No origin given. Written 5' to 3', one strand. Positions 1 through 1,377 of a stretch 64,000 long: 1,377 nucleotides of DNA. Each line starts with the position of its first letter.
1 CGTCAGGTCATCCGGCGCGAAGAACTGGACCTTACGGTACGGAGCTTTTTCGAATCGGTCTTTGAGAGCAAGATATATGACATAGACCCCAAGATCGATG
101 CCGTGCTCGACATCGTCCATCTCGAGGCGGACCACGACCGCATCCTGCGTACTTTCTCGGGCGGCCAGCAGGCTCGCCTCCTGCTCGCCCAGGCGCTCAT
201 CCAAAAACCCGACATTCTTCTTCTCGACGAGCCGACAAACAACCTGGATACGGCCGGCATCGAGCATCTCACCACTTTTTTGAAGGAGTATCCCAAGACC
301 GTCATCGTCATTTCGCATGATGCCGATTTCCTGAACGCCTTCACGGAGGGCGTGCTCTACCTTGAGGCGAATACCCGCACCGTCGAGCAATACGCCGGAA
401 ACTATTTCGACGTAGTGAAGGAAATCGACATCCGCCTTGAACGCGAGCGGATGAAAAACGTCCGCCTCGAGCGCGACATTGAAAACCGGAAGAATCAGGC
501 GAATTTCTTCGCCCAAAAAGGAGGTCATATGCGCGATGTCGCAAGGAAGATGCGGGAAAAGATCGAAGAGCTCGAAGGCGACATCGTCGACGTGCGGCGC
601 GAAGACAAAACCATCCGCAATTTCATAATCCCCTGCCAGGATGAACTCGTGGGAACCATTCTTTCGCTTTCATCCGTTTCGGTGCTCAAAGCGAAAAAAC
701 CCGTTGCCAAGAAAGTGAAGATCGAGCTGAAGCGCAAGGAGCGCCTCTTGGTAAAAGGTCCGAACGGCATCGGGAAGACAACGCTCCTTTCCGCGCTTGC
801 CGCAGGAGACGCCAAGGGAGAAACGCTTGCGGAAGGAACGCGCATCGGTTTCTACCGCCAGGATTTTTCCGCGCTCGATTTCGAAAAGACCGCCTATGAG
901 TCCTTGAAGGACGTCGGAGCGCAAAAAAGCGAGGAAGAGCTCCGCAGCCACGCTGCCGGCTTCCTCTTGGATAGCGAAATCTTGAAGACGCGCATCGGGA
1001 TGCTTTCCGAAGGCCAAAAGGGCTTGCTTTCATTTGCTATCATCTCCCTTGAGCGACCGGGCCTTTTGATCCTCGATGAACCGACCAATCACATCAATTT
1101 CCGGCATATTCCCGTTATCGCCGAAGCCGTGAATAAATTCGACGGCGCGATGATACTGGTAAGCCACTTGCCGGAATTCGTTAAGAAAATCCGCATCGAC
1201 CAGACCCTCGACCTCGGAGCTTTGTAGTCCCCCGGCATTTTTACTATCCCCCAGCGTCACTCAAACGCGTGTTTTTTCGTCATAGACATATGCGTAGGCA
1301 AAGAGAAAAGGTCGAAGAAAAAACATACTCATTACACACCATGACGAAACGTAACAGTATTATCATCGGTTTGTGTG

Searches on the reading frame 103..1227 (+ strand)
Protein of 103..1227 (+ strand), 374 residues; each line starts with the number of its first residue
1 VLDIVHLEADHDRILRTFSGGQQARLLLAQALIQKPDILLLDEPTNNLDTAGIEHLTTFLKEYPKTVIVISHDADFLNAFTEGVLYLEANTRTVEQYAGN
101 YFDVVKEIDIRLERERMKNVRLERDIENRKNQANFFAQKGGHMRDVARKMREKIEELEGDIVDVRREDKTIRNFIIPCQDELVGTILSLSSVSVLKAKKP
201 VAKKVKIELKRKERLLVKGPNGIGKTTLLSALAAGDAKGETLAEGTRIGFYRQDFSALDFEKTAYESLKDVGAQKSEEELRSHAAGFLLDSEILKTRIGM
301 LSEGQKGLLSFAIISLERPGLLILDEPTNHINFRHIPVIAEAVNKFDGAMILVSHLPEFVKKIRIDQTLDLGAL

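Call 50: search_protein_families(library=phrogs, alignment_id=A2, max_evalue=0.00001)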
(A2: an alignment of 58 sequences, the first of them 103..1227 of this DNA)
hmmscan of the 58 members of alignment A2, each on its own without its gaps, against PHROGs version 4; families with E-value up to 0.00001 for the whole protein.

A. member 1, window:103-1227:+ (374 aa): 4 families
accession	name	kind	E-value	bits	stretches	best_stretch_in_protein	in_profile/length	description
phrog_293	-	moron, auxiliary metabolic gene and host takeover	2.8e-60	205.4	1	1-362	253-613/1058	ABC transporter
phrog_2392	-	moron, auxiliary metabolic gene and host takeover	1.3e-26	94.1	1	17-77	617-679/726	ABC transporter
phrog_77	-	DNA, RNA and nucleotide metabolism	5.2e-09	36.2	1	18-82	862-939/967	SbcC-like subunit of palindrome specific endonuclease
phrog_23675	-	unknown function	1e-08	36.1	1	4-88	27-112/143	-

B. families by the number of members that match (of 58 scanned): 51 families (the first 25 are shown)
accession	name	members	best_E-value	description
phrog_25354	-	1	0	-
phrog_24349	-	1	0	-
phrog_13807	-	1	9.9e-230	-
phrog_12316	-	1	9.4e-134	ATPase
phrog_84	-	1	5.1e-128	ribonucleoside-diphosphate reductase large subunit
phrog_6880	-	1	9.8e-125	translation elongation factor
phrog_1967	-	1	2.8e-91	DNA helicase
phrog_19918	-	1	8.7e-61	-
phrog_293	-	1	2.8e-60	ABC transporter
phrog_9454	-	1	2.9e-58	exonuclease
phrog_44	-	1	1.4e-43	single strand DNA binding protein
phrog_3844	-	1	1.6e-34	NrdA-like aerobic NDP reductase large subunit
phrog_2987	-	1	6.8e-32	RNA polymerase beta subunit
phrog_23281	-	1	1.2e-31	-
phrog_1740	-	1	4.2e-30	RNA polymerase sigma factor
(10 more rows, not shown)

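Call 90: find_encoding_contigs(protein=window:103-1227:+, flank=10000, max_places=2)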
Protein window:103-1227:+ (374 aa): no gene with exactly this product is on record in the collection.
